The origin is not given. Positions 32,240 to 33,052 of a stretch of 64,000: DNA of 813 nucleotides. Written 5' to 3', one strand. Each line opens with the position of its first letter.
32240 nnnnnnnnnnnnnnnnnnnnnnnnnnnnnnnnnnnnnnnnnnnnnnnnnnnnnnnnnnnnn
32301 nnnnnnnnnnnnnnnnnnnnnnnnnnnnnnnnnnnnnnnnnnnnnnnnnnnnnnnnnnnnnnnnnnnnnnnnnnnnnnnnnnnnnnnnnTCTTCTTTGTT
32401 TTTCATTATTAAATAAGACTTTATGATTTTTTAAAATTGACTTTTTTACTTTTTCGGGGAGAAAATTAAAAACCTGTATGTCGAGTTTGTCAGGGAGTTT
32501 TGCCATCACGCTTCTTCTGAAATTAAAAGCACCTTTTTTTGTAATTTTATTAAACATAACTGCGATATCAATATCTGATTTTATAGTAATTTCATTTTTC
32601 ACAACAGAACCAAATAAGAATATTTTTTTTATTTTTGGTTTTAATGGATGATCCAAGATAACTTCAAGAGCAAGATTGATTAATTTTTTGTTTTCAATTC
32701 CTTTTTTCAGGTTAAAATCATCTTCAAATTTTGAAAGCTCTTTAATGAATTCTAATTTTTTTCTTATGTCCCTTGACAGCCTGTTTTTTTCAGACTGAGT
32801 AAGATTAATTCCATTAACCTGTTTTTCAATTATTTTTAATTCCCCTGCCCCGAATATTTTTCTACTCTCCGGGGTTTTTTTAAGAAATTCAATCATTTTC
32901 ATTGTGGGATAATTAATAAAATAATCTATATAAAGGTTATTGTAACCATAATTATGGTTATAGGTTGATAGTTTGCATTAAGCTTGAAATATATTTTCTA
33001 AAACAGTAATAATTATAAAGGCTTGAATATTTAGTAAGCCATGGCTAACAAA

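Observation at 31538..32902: Operon coupling a HepT/MntA (HEPN-NTase) toxin-antitoxin pair to a stand-alone LigD-type 3'-phosphoesterase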

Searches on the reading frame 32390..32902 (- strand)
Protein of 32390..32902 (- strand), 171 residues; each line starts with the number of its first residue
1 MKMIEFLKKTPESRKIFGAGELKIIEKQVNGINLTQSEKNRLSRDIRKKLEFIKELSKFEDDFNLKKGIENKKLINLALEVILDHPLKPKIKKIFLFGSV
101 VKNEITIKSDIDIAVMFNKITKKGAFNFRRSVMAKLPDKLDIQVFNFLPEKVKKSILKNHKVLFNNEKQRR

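Call 3: search_protein_families(library=pfam, proteins=[window:32390-32902:-], max_evalue=0.1)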
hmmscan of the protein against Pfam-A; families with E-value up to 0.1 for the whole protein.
window:32390-32902:- (171 aa): 3 families
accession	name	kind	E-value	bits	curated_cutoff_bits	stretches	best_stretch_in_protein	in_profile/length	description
PF18765.7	Polbeta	-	9e-15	55.1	26.9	1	88-168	10-92/93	Polymerase beta, Nucleotidyltransferase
PF01909.29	NTP_transf_2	-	1e-08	35.9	21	1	89-161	13-90/93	Nucleotidyltransferase domain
PF22600.2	MTPAP-like_central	-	0.00017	22.1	27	1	58-141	7-88/139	Poly(A) RNA polymerase, mitochondrial-like, central palm domain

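Call 4: search_protein_families(library=ncbifam, proteins=[window:32390-32902:-], max_evalue=0.1)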
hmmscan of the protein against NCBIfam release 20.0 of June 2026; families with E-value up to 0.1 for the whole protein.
window:32390-32902:- (171 aa): 4 families
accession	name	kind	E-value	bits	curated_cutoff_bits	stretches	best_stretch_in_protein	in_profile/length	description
NF047752.1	MntA_antitoxin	equivalog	1.6e-13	50.5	60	1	88-170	4-87/106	type VII toxin-antitoxin system MntA family adenylyltransferase antitoxin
NF012212.1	ANT_9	subfamily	0.00015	21.2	340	1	81-120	11-50/249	aminoglycoside nucleotidyltransferase ANT(9)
NF010309.0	PRK13746.1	subfamily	0.0012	18.2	193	1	76-134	14-68/263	aminoglycoside adenylyltransferase family protein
NF012157.0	ANT_3pp_I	equivalog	0.016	14.5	375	1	77-119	9-50/256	AadA family aminoglycoside 3''-O-nucleotidyltransferase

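Call 49: search_protein_families(library=padloc, proteins=[window:32390-32902:-], max_evalue=0.01)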
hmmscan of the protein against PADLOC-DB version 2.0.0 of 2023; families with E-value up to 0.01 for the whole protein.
window:32390-32902:- (171 aa): 10 families
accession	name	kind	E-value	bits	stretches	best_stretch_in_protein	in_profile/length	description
PDLC04906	PDC-S09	-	1.3e-09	36.3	1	90-159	23-94/98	-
PDLC04904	PDC-S09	-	3.3e-08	31.7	1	82-161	16-96/104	-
PDLC04902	PDC-S09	-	8.3e-08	30.5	1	88-162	18-94/97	-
PDLC04368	PDC-M05A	-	1.1e-06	26.6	1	85-145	101-161/201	-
PDLC04903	PDC-S09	-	1.4e-06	26.6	1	84-123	19-58/108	-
PDLC04905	PDC-S09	-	1.8e-06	26.2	1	88-161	18-96/101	-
PDLC04372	PDC-M05A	-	5.1e-05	21.6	1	85-140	70-125/167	-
PDLC04907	PDC-S09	-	0.00011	20.3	1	89-120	25-56/114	-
PDLC04778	PDC-M70A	-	0.0012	16.2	1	78-138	35-94/355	-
PDLC04369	PDC-M05A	-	0.0048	14.5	1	87-121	99-133/201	-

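Call 81: predict_structure(protein=window:32390-32902:-)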
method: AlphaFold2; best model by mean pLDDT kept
length: 171 residues; sequences in the alignment: 1
mean_pLDDT: 46.7   pTM: 0.30
mean pLDDT of the five models: 46.7, 45.4, 43.6, 42.1, 39.8
residues with pLDDT >= 90: 0; 70-90: 9; 50-70: 45; < 50: 117
segments of 3 or more residues with pLDDT < 50: 56-78, 80-171
pLDDT, mean of each block of 10 residues (from residue 1): 56 60 68 70 58 49 37 48 47 41 36 40 41 39 38 36 31 33
secondary structure, 60 per line:
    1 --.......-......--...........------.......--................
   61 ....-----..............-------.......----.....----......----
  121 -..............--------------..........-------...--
elements in order: H3-9 H11-16 H19-29 H36-42 H45-64 H70-83 E91-97 E102-106 E111-116 H122-135 H150-159
